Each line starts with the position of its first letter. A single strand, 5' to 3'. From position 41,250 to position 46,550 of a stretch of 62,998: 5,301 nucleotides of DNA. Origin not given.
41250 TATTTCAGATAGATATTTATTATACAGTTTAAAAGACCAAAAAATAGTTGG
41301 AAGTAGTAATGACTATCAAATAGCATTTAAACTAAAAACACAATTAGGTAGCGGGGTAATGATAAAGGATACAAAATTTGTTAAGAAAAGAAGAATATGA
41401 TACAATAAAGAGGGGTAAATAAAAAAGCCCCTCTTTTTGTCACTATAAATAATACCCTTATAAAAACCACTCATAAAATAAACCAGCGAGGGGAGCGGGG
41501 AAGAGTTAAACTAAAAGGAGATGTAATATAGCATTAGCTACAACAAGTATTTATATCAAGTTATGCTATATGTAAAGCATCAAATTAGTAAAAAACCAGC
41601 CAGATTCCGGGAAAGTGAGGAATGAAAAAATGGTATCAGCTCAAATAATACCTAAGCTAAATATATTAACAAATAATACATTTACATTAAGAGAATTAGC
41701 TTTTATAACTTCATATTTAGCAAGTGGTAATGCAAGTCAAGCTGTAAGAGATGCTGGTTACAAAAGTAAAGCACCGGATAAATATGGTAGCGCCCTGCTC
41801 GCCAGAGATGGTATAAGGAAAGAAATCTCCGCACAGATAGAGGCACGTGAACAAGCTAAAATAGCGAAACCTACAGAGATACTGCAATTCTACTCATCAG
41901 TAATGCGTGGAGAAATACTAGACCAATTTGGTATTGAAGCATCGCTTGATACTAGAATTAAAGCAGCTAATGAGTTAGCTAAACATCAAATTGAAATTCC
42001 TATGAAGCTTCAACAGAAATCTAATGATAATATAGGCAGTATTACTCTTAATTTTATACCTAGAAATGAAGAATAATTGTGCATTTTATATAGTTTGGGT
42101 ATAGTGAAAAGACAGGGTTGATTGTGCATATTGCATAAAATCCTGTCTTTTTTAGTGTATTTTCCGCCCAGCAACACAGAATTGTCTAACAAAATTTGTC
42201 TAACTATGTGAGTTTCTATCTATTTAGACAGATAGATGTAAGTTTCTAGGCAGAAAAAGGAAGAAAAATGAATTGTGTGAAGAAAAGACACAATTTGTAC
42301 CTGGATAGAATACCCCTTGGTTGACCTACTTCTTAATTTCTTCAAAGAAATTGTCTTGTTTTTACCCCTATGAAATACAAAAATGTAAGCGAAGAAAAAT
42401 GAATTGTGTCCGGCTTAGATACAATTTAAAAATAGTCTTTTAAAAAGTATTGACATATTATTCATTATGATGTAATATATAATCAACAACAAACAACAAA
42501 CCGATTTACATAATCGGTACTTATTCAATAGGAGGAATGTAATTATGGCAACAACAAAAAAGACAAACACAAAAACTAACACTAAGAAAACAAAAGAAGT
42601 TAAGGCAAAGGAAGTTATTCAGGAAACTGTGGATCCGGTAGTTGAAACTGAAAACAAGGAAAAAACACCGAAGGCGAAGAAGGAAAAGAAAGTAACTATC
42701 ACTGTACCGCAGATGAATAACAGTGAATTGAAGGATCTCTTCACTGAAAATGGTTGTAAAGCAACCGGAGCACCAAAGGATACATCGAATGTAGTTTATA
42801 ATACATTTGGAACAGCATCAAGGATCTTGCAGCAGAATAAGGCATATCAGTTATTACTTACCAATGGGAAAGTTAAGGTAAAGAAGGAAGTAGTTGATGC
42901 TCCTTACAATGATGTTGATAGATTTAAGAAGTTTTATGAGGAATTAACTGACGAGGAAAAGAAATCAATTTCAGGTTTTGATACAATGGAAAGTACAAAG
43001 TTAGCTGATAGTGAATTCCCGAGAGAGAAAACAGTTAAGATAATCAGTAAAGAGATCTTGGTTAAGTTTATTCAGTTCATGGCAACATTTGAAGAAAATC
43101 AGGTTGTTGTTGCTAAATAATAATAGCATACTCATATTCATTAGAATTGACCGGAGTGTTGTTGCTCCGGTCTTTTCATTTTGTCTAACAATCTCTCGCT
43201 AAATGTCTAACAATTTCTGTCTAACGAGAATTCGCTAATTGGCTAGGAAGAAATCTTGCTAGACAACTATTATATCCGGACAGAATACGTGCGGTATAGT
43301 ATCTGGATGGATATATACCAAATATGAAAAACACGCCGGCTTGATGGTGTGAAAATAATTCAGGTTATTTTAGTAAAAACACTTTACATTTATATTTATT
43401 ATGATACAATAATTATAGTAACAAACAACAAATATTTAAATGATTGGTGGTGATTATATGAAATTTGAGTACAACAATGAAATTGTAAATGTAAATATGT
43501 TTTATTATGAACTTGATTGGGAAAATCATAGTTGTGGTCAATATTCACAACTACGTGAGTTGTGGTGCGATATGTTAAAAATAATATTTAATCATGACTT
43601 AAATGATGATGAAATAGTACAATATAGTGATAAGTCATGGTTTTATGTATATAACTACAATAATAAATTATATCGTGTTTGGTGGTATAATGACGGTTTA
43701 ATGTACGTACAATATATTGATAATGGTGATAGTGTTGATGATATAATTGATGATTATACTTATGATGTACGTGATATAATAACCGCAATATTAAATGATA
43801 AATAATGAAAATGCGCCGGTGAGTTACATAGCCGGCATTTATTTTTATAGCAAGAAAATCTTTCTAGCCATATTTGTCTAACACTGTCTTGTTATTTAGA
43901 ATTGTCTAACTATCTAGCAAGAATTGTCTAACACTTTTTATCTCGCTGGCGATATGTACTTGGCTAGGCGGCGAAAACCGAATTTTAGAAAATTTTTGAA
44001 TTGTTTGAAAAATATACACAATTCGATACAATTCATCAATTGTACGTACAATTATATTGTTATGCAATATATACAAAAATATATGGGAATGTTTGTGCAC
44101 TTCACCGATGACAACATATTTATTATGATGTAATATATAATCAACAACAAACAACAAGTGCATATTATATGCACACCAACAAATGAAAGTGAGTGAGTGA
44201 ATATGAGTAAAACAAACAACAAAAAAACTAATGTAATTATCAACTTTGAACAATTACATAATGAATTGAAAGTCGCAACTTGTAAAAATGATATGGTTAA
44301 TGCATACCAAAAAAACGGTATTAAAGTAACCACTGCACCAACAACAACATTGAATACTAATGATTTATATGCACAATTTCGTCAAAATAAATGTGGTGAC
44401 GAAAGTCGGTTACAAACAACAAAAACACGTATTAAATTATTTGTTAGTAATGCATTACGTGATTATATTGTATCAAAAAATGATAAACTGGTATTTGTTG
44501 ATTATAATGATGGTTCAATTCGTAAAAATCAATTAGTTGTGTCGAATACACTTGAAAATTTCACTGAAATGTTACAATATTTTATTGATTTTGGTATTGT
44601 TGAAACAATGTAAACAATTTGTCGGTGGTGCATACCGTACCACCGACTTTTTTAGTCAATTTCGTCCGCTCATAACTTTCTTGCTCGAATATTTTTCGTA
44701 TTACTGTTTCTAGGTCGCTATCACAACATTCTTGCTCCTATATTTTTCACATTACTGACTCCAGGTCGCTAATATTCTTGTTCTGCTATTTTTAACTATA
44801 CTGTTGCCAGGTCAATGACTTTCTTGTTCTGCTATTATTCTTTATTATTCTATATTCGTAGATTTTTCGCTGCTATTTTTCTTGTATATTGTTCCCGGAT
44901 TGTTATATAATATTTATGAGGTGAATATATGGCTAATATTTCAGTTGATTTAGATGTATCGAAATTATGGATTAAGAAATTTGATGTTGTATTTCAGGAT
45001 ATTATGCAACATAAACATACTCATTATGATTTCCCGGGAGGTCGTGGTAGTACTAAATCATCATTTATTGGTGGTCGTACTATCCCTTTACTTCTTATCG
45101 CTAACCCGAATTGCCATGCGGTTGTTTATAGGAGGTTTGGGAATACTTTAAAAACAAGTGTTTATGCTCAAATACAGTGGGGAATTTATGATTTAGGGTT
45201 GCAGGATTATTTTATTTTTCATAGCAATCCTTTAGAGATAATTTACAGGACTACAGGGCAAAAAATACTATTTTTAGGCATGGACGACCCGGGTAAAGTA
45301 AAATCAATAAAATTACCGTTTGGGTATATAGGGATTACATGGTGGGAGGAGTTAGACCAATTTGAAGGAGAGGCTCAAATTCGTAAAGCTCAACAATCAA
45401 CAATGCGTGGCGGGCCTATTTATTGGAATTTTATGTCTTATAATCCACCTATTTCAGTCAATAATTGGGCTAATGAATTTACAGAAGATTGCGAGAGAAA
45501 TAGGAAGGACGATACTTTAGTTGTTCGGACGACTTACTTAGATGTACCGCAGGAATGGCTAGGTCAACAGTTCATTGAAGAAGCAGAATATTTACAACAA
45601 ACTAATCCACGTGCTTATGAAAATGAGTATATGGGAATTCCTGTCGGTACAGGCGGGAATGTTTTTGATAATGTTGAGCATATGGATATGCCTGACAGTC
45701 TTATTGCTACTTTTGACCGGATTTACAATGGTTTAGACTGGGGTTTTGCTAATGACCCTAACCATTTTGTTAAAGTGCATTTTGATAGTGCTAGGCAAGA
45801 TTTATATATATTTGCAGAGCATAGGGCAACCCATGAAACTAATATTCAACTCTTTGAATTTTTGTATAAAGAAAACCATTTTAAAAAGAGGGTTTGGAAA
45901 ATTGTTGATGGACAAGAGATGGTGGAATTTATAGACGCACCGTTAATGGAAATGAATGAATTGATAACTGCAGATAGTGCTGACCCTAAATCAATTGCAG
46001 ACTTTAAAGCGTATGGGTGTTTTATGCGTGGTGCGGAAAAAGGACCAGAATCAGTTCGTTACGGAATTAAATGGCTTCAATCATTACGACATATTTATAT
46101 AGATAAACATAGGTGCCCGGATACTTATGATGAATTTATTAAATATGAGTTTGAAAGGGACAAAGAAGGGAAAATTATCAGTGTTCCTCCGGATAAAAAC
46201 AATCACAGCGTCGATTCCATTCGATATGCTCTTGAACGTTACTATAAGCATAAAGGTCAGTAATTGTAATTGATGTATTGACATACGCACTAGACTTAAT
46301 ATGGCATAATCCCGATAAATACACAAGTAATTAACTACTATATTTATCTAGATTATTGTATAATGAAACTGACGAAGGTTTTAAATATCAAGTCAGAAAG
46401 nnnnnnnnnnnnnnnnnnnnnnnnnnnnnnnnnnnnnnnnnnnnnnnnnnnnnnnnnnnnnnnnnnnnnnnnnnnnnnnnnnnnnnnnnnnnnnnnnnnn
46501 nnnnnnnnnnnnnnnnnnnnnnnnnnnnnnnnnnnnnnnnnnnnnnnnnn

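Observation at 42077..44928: terS and terL separated by 2.85 kb holding three autonomous promoter-leader-gene-terminator cassettes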

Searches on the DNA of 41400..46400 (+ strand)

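Call 8: search_dna_similar(query=window:41400-46400:+, collection=phages, mode=near, max_rows=30)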
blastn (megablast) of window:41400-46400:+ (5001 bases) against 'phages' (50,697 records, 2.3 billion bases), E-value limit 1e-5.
No match.

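Call 83: search_rna_families(source=window, start=41400, end=45100, threshold=evalue, max_evalue=1)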
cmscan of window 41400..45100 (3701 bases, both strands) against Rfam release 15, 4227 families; matches with E-value up to 1: 0.
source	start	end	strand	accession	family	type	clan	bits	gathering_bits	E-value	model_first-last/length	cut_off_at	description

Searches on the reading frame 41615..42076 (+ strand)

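Call 6: search_protein_families(library=pfam, proteins=[window:41615-42076:+], max_evalue=0.1)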
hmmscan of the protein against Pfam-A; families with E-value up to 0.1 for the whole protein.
window:41615-42076:+ (153 aa): 1 family
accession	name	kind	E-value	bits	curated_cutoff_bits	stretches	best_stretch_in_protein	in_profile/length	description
PF03592.21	Terminase_2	-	8.4e-19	69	26.1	1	24-135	2-117/141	Terminase small subunit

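Call 7: search_protein_families(library=phrogs, proteins=[window:41615-42076:+], max_evalue=0.01)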
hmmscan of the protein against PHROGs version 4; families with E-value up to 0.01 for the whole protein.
window:41615-42076:+ (153 aa): 3 families
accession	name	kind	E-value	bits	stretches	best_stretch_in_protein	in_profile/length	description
phrog_51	-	head and packaging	7.5e-19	69.5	1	21-125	87-211/261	terminase small subunit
phrog_2606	-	head and packaging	7.5e-06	26.5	1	16-93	82-160/310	terminase small subunit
phrog_17390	-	unknown function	0.0076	17.1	0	24-71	4-51/69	-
